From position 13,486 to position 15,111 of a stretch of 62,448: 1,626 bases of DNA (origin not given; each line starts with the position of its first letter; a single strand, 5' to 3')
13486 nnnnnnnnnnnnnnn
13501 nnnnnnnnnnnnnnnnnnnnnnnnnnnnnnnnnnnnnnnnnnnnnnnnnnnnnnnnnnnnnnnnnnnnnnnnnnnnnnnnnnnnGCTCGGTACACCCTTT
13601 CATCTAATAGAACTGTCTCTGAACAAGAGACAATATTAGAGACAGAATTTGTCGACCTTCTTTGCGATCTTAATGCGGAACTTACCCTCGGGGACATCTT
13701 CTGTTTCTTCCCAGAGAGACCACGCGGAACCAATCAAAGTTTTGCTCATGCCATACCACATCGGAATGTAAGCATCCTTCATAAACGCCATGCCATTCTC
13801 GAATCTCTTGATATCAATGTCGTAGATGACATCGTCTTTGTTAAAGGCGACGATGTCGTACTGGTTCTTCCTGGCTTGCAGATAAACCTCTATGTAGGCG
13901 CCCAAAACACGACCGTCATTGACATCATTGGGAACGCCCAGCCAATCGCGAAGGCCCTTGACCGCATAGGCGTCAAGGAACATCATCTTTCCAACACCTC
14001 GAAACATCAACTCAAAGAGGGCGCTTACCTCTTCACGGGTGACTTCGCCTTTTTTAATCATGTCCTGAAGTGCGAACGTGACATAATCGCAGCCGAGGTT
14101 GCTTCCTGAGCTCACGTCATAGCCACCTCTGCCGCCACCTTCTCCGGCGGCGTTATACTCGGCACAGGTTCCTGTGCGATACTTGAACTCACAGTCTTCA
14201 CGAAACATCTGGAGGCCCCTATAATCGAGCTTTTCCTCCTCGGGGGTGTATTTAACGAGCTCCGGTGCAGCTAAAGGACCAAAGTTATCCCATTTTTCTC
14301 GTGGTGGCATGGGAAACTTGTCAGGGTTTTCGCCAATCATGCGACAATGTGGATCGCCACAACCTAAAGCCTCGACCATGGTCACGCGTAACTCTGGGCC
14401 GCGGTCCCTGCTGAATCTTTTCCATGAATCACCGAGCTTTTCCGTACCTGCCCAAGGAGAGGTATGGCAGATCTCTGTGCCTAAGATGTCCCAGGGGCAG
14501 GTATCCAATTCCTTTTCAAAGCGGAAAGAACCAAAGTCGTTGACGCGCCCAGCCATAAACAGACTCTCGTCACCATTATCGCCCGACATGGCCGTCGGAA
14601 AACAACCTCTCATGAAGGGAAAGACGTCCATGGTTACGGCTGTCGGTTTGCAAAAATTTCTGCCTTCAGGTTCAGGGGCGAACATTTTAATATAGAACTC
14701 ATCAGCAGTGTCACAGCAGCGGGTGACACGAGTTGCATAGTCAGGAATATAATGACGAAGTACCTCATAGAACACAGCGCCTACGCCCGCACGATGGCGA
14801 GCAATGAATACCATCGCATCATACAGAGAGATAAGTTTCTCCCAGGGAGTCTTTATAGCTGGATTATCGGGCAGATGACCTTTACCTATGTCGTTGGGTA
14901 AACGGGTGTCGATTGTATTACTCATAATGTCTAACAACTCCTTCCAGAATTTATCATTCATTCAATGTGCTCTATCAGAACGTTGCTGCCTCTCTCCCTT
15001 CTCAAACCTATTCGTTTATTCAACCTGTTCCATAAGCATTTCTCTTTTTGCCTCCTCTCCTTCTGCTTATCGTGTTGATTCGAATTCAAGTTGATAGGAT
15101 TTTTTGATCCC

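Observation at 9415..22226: A 12.8-kb lower-G+C island encoding an uncharacterised regulated uptake-and-conversion pathway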

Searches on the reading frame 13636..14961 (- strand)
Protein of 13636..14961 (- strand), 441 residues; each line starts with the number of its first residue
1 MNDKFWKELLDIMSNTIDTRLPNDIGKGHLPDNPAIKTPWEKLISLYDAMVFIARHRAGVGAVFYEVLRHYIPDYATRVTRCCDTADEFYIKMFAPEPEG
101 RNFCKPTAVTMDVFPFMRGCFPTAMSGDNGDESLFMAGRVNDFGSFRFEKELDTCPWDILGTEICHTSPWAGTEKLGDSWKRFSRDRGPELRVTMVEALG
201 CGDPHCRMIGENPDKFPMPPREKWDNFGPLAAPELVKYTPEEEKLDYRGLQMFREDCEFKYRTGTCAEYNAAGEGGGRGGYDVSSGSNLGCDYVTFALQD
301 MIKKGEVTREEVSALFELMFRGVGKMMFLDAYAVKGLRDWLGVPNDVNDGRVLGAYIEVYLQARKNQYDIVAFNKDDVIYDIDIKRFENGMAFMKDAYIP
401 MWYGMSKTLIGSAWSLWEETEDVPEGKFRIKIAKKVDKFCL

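Call 3: search_protein_families(library=pfam, proteins=[window:13636-14961:-], max_evalue=0.01)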
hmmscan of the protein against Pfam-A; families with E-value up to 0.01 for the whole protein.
window:13636-14961:- (441 aa): 0 families

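Call 4: search_protein_families(library=ncbifam, proteins=[window:13636-14961:-], max_evalue=0.01)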
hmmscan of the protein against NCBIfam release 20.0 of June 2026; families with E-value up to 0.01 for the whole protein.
window:13636-14961:- (441 aa): 0 families

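Call 7: search_protein_families(library=pfam, proteins=[window:13636-14961:-], max_evalue=1)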
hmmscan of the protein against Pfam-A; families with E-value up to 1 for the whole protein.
window:13636-14961:- (441 aa): 0 families
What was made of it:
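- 13636..14928 (-): V4R2, an undescribed family that appears to be a two-domain V4R/H-NOX/Bet3-like protein with a Cys/Glu/His zinc-type motif. It is a core component. The ORF runs up to 14961, and the likely start is 14928. No Pfam or NCBIfam hit (calls 3, 4, 7).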

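Call 8: find_homologous_proteins(query=window:13636-14958:-)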
Query window:13636-14958:- (440 aa): 157 proteins with E <= 0.001 among 2414 candidates; the best 120 are listed.
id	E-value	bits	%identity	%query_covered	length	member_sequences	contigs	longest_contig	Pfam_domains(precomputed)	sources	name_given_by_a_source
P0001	3.7e-255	865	83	98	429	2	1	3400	-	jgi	jgi:hypothetical protein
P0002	6.8e-243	825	79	98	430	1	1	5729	-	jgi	jgi:hypothetical protein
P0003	1.4e-200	685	85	75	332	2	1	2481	-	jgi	jgi:hypothetical protein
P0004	6.7e-186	637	65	97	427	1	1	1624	-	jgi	jgi:hypothetical protein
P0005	6.7e-171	587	58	97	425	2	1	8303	-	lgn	-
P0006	3.8e-159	549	57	97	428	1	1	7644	-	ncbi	-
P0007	1.0e-155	537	55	100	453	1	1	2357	-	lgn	-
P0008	1.1e-148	514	54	96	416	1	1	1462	-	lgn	-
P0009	6.2e-136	472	52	97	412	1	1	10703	-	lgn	-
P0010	2.5e-133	463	51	96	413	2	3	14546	-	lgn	-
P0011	1.6e-131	457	50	97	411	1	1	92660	-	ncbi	-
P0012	5.6e-131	456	49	97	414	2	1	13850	-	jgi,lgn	jgi:hypothetical protein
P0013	5.9e-130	452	49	97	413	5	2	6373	-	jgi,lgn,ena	jgi:hypothetical protein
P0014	1.7e-129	451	50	97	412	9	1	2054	-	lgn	-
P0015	8.6e-129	448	53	97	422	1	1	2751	-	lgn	-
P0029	3.9e-122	427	49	97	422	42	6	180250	-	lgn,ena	-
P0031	1.4e-121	425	48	98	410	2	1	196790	-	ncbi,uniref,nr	ncbi:hypothetical protein KHM83_01275 [Fusibacter paucivorans]|uniref:4-vinyl reductase 4VR domain-c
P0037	2.6e-119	417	48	96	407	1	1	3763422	-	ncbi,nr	ncbi:hypothetical protein Q5O14_14015 [Eubacteriaceae bacterium ES2]|nr:hypothetical protein Q5O14_1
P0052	7.2e-116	406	47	96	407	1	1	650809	-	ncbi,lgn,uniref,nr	ncbi:hypothetical protein [Desulfitobacterium chlororespirans]|uniref:Uncharacterized protein n=1 Ta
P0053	3.3e-115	404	48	97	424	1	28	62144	-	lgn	-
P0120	1.3e-95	339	41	97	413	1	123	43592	-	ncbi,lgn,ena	-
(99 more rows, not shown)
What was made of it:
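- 13636..14928 (-): 157 homologues (call 8).
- On V4R domain (Pfam PF02830): UniRef names one homologue (P0031) a '4-vinyl reductase 4VR domain' protein (call 8).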

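Call 10: find_encoding_contigs(protein=P0031, flank=10000, max_places=3)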
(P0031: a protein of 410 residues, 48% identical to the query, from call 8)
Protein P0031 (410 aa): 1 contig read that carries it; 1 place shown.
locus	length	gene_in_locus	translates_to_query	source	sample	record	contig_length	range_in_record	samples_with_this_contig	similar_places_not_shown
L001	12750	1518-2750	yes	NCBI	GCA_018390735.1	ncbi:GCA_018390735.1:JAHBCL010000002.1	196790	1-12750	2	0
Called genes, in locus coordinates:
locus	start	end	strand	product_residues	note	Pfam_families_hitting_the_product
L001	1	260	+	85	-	?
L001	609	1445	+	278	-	PF00106:adh_short, PF01073:3Beta_HSD, PF01370:Epimerase (weak), PF08659:KR, PF16363:GDP_Man_Dehyd (weak), PF13561:adh_short_C2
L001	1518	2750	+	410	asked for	-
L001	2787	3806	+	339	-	PF01571:GCV_T, PF08669:GCV_T_C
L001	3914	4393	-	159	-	PF00376:MerR, PF13411:MerR_1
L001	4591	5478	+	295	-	-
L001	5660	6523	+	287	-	PF12541:DUF3737, PF13229:Beta_helix (faint)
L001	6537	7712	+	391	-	PF00155:Aminotran_1_2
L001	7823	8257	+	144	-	PF07883:Cupin_2 (weak)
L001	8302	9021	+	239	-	PF02627:CMD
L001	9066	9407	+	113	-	PF04126:Cyclophil_like (weak), PF18050:Cyclophil_like2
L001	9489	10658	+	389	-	PF00465:Fe-ADH, PF13685:Fe-ADH_2, PF25137:ADH_Fe_C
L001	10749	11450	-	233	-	-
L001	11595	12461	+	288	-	PF00126:HTH_1, PF03466:LysR_substrate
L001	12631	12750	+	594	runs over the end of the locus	-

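Call 11: find_encoding_contigs(protein=P0052, flank=8000, max_places=2)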
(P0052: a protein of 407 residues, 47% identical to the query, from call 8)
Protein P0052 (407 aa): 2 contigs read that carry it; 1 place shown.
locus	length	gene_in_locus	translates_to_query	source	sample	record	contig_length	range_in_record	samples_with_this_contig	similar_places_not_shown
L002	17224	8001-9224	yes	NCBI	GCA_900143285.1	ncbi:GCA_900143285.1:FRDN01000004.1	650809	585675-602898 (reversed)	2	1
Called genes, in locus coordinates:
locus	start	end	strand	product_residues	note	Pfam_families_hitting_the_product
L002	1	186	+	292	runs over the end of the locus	PF03916:NrfD, PF14589:NrfD_2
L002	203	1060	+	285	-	PF03916:NrfD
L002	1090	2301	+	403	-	PF04205:FMN_bind, PF12801:Fer4_5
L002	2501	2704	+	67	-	PF01361:Tautomerase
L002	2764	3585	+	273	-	PF01261:AP_endonuc_2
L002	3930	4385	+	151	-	PF04182:B-block_TFIIIC (faint), PF01047:MarR, PF12802:MarR_2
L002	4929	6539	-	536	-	PF17853:GGDEF_2 (weak), PF13556:HTH_30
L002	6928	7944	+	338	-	PF01571:GCV_T, PF08669:GCV_T_C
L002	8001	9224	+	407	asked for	-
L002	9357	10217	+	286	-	PF00106:adh_short, PF08659:KR, PF13561:adh_short_C2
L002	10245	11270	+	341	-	PF08240:ADH_N, PF00107:ADH_zinc_N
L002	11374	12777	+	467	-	PF07690:MFS_1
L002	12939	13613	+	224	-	PF02492:cobW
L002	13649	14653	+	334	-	PF00005:ABC_tran, PF02463:SMC_N (faint)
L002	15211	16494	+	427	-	-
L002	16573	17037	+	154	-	PF07883:Cupin_2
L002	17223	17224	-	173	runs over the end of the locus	PF02915:Rubrerythrin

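Call 12: find_encoding_contigs(protein=P0037, flank=8000, max_places=2)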
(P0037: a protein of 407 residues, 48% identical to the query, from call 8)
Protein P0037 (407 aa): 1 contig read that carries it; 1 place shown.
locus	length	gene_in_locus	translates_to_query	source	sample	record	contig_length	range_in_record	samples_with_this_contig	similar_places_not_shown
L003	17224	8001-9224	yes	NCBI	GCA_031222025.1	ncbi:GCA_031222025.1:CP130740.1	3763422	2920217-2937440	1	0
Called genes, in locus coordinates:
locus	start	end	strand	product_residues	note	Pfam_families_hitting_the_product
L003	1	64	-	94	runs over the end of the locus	PF01527:HTH_Tnp_1 (weak)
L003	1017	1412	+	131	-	PF00872:Transposase_mut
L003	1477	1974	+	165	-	PF01527:HTH_Tnp_1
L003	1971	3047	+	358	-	PF13565:HTH_32 (weak), PF00665:rve, PF13683:rve_3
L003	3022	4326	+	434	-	PF01268:FTHFS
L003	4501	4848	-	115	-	PF01638:HxlR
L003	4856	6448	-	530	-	PF13556:HTH_30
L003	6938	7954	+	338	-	PF01571:GCV_T, PF08669:GCV_T_C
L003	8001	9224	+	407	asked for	-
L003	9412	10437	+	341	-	PF08240:ADH_N, PF00107:ADH_zinc_N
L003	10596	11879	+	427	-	PF07690:MFS_1, PF12832:MFS_1_like (faint), PF07690:MFS_1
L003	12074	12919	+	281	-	PF00106:adh_short, PF01073:3Beta_HSD (weak), PF01370:Epimerase (weak), PF08659:KR, PF13561:adh_short_C2, PF16363:GDP_Man_Dehyd (weak), PF13561:adh_short_C2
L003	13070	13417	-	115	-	PF01638:HxlR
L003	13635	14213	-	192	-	PF00881:Nitroreductase, PF14512:TM1586_NiRdase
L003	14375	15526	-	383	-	-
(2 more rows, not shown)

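Call 13: find_encoding_contigs(protein=P0029, flank=8000, max_places=3)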
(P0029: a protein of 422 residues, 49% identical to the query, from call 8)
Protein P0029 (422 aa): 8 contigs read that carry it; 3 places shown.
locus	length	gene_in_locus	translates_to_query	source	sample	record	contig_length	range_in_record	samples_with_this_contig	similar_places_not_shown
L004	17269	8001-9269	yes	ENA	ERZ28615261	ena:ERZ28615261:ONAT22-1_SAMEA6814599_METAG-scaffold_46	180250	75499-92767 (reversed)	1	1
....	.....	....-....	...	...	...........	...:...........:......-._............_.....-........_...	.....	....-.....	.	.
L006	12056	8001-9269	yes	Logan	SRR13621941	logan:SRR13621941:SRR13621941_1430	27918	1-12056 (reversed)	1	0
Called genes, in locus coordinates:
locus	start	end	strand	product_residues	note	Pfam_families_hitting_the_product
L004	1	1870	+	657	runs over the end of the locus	PF02922:CBM_48, PF00128:Alpha-amylase, PF02806:Alpha-amylase_C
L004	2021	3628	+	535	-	PF17853:GGDEF_2 (weak), PF13556:HTH_30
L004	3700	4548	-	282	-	PF00106:adh_short (weak), PF13561:adh_short_C2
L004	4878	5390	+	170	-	PF13669:Glyoxalase_4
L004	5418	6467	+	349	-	PF08240:ADH_N, PF00107:ADH_zinc_N, PF16912:Glu_dehyd_C (weak)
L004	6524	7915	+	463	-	PF07690:MFS_1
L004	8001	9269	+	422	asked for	-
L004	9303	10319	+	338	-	PF01571:GCV_T, PF08669:GCV_T_C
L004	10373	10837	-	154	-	-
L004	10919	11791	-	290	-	PF02588:YitT_membrane, PF10035:DUF2179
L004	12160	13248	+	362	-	PF17853:GGDEF_2, PF13556:HTH_30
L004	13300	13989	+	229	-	PF13191:AAA_16 (faint), PF20720:nSTAND3 (faint), PF00005:ABC_tran, PF13555:AAA_29 (faint), PF13401:AAA_22 (faint), PF00910:RNA_helicase (weak), PF13304:AAA_21 (weak), PF02463:SMC_N (weak)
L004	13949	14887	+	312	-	PF18075:FtsX_ECD, PF02687:FtsX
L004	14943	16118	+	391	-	PF14932:HAUS-augmin3 (weak), PF24161:CCDC39 (weak), PF27605:ODF2_C (weak), PF28019:HmpF (faint), PF24568:CC_PcsB, PF01551:Peptidase_M23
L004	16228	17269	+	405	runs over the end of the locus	PF00595:PDZ (weak), PF13180:PDZ_2, PF17820:PDZ_6, PF03572:Peptidase_S41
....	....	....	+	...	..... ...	-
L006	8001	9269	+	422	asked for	-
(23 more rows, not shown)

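Call 17: search_solved_structures(query=A1, max_evalue=10, show_alignments=2)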
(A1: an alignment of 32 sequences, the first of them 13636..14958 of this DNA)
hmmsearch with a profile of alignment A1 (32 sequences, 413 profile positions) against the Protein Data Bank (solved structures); distinct sequences matched with E-value up to 10: 3.
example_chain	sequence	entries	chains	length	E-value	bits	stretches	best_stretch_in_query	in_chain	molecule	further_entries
5fru_A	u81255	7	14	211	0.044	15.8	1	155-196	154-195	Positive phenol-degradative gene regulator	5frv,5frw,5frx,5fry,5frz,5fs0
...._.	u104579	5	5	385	0.098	14.6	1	48-135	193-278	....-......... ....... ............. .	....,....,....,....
6iy8_A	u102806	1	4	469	1.7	10.6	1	136-196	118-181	Positive regulator CapR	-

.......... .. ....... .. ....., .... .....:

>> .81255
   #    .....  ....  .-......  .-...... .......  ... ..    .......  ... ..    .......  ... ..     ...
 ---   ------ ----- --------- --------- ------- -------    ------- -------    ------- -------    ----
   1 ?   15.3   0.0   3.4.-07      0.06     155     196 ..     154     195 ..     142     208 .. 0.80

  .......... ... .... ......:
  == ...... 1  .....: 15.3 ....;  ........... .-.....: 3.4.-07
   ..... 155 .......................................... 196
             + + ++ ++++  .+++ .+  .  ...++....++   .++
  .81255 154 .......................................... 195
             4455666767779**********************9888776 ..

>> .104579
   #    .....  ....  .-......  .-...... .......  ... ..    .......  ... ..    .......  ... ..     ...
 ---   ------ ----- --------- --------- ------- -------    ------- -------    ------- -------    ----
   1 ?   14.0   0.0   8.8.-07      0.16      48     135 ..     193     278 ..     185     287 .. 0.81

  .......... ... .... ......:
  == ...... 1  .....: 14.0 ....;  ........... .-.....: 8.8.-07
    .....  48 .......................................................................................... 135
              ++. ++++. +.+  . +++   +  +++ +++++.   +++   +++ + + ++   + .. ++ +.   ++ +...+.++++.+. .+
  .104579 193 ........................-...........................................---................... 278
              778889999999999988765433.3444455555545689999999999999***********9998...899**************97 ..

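Call 27: predict_structure(alignment_id=A1)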
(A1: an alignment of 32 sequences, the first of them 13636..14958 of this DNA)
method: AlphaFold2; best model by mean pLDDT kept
length: 440 residues; sequences in the alignment: 32
mean_pLDDT: 87.0   pTM: 0.85
mean pLDDT of the five models: 87.0, 86.9, 84.5, 82.9, 82.8
residues with pLDDT >= 90: 255; 70-90: 144; 50-70: 20; < 50: 21
segments of 3 or more residues with pLDDT < 50: 8-26
pLDDT, mean of each block of 10 residues (from residue 1): 51 34 45 78 86 92 96 96 92 92 89 89 83 87 89 91 91 91 92 93 93 90 88 88 88 85 83 67 81 94 97 96 94 95 95 96 90 97 88 94 95 94 96 82
secondary structure, 60 per line:
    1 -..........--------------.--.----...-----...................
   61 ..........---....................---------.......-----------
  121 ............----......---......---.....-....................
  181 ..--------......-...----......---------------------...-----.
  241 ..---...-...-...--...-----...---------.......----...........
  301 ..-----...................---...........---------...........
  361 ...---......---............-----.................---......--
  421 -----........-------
elements in order: H2-11 E34-36 E42-44 H45-70 H74-93 H103-109 H121-132 E137-142 E146-151 H155-159 H161-182 E191-196 E205-210 E259-261 E267-269 H279-285 H290-302 H308-326 H330-340 H350-363 E367-372 E376-382 H383-387 H393-409 E413-418 E426-433
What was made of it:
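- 13636..14928 (-): AF2 model with pLDDT 87 (call 27).
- AF2 model with pLDDT 87 and pTM 0.85 (call 27).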

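Call 30: fold_search(model_id=the predicted structure, library=pdb)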
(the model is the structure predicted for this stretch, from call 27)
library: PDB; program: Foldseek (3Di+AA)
matches with E <= 10: 254; with E <= 0.001: 0
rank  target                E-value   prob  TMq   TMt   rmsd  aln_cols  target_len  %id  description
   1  6bde                  3.1e-03  1.00  0.22  0.45   6.0       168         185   11  Crystal structure of Fe(II) unliganded H-NOX protein mutant A71G from K. algicida (released 2018-05-30)
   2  3nvr_B                3.9e-03  1.00  0.19  0.39   6.6       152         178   19  Modulating Heme Redox Potential Through Protein-Induced Porphyrin Distortion (released 2010-09-08)
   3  6bdd                  5.0e-03  1.00  0.21  0.42   6.4       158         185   11  Crystal structure of Fe(II) unliganded H-NOX protein from K. algicida (released 2018-05-30)
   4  3sj5_A                6.1e-03  1.00  0.20  0.39   7.7       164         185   20  I5F Mutant Structure of T. Tengcongensis H-NOX (released 2011-07-20)
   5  7b6d_G                9.5e-03  1.00  0.23  0.51   5.7       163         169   10  Drosophila melanogaster TRAPPCore (C1, C2, C2L, C3a/b, C4, C5, C6 subunits) (released 2021-06-09)
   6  3eee_A                1.0e-02  1.00  0.20  0.40   7.9       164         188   19  Probing the function of heme distortion in the H-NOX family (released 2008-11-25)
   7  1u4h_A                1.4e-02  1.00  0.20  0.39   6.6       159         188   19  Crystal structure of an oxygen binding H-NOX domain related to soluble guanylate cyclases (oxygen complex) (released 2004-08-31)
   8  7u05_F                1.5e-02  1.00  0.20  0.40   6.4       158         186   10  Structure of the yeast TRAPPII-Rab11/Ypt32 complex in the closed/closed state (composite structure) (released 2022-04-27)
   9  6cww_A                1.6e-02  0.99  0.20  0.39   7.6       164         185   20  Cs H-NOX mutant with unnatural amino acid 4-cyano-L-phenylalanine at site 5 (released 2018-05-16)
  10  3lai_C                1.8e-02  0.99  0.19  0.37   6.7       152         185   19  Structural insights into the molecular mechanism of H-NOX activation (released 2010-03-16)
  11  1u55_B                1.9e-02  1.00  0.20  0.40   6.4       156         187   18  Crystal structure of an oxygen binding H-NOX domain related to soluble guanylate cyclases (oxygen complex) (released 2004-08-31)
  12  7mwr_A                2.0e-02  0.96  0.15  0.29  17.4       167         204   10  Structure of De Novo designed beta sheet heterodimer LHD101A53/B4 (released 2022-01-19)
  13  6aq3_E                2.1e-02  1.00  0.26  0.56   4.9       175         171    6  Crystal structure of a trafficking protein particle complex subunit 3 from Naegleria fowleri covalently bound to palmi (released 2017-08-30)
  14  3m0b                  2.1e-02  0.99  0.19  0.38   8.1       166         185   20  Ru-Porphyrin Protein Scaffolds for Sensing O2 (released 2010-04-14)
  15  3tf8_A                2.3e-02  0.99  0.21  0.42   5.9       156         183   10  Crystal structure of an H-NOX protein from Nostoc sp. PCC 7120 (released 2011-11-09)
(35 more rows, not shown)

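Call 33: find_related_loci(query=A1, collection=genome_contigs, flank=10000)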
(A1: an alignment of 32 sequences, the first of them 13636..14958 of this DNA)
Query A1 (440 aa) in genome_contigs; peptide patterns used: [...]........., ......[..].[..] (x = any residue, [..] = any of these).
199 stretches matched a pattern; 167 encode a relative of the query (tblastn E <= 1e-3); the best 80 are kept; 80 distinct loci.
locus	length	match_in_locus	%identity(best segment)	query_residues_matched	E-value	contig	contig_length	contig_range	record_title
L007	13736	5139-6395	48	3-439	3e-131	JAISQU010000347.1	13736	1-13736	MAG: Spirochaetales bacterium isolate Kf353_bin16 k119_4730985, whole genome shotgun sequence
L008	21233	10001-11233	49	16-439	2e-130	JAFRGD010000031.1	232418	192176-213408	MAG: Mogibacterium sp. isolate RGIG2439 Goat_Ileum.Co__c896289, whole genome shotgun sequence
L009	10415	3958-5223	50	11-439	1e-126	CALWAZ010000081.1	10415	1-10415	MAG: uncultured Merdimonas sp. isolate E0_LS__bin115 genome assembly, contig: E0_LS__k127_1011828, whole genome shotgun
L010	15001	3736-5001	50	11-439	1e-126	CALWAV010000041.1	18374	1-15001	MAG: uncultured Merdimonas sp. isolate E12__bin318 genome assembly, contig: E12__k127_5342814, whole genome shotgun sequ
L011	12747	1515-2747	48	11-440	1e-126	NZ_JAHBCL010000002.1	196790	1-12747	Fusibacter paucivorans strain DSM 12116 NODE_2_length_196790_cov_41.418124, whole genome shotgun sequence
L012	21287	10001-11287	49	6-440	8e-126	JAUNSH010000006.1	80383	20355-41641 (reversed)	MAG: Eubacteriales bacterium isolate S4M_St_6 NODE_86_length_80383_cov_12.101708, whole genome shotgun sequence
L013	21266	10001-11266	48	11-439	1e-124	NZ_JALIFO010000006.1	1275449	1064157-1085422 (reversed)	Cuneatibacter sp. NSJ-177 B-1669N-35_ctg00001, whole genome shotgun sequence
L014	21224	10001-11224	48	11-439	9e-123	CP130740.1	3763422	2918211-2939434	Eubacteriaceae bacterium ES2 chromosome, complete genome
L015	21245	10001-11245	50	12-439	1e-128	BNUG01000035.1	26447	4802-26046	Clostridia bacterium MS499-83 DNA, sequence035, whole genome shotgun sequence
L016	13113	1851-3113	48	12-439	7e-121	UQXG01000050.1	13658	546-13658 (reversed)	uncultured Clostridiales bacterium isolate UMGS729 genome assembly, contig: NODE_302_length_13658_cov_7.289127, whole ge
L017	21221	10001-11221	46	11-439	5e-121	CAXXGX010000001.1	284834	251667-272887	MAG: Clostridia bacterium isolate 6f746f25-b6c4-487c-b3b2-1da827f770e4 genome assembly, contig: contig_1, whole genome s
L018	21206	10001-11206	46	17-439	1e-119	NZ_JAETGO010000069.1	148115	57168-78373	Sporosalibacterium faouarense strain SOL3f37 237, whole genome shotgun sequence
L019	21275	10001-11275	46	12-440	2e-118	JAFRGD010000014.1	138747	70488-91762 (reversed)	MAG: Mogibacterium sp. isolate RGIG2439 Goat_Ileum.Co__c313770, whole genome shotgun sequence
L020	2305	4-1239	49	23-440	6e-125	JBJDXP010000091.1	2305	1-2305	MAG: Candidatus Limivicinus sp. isolate LOHA37_bin.003 NODE_28702_length_2305_cov_21.372889, whole genome shotgun sequen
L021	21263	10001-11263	47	11-438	7e-118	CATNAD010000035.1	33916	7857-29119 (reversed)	MAG TPA_asm: uncultured Lachnospiraceae bacterium isolate MGG22677_1680015459 genome assembly, contig: SRR10078216_790,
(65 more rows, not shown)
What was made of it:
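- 167 GTDB species encode V4R2 (call 33). The cognate PucR, and up to three paralogous copies of the cassette in one genome (call 33), fit substrate-specific catabolism better than general detoxification.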
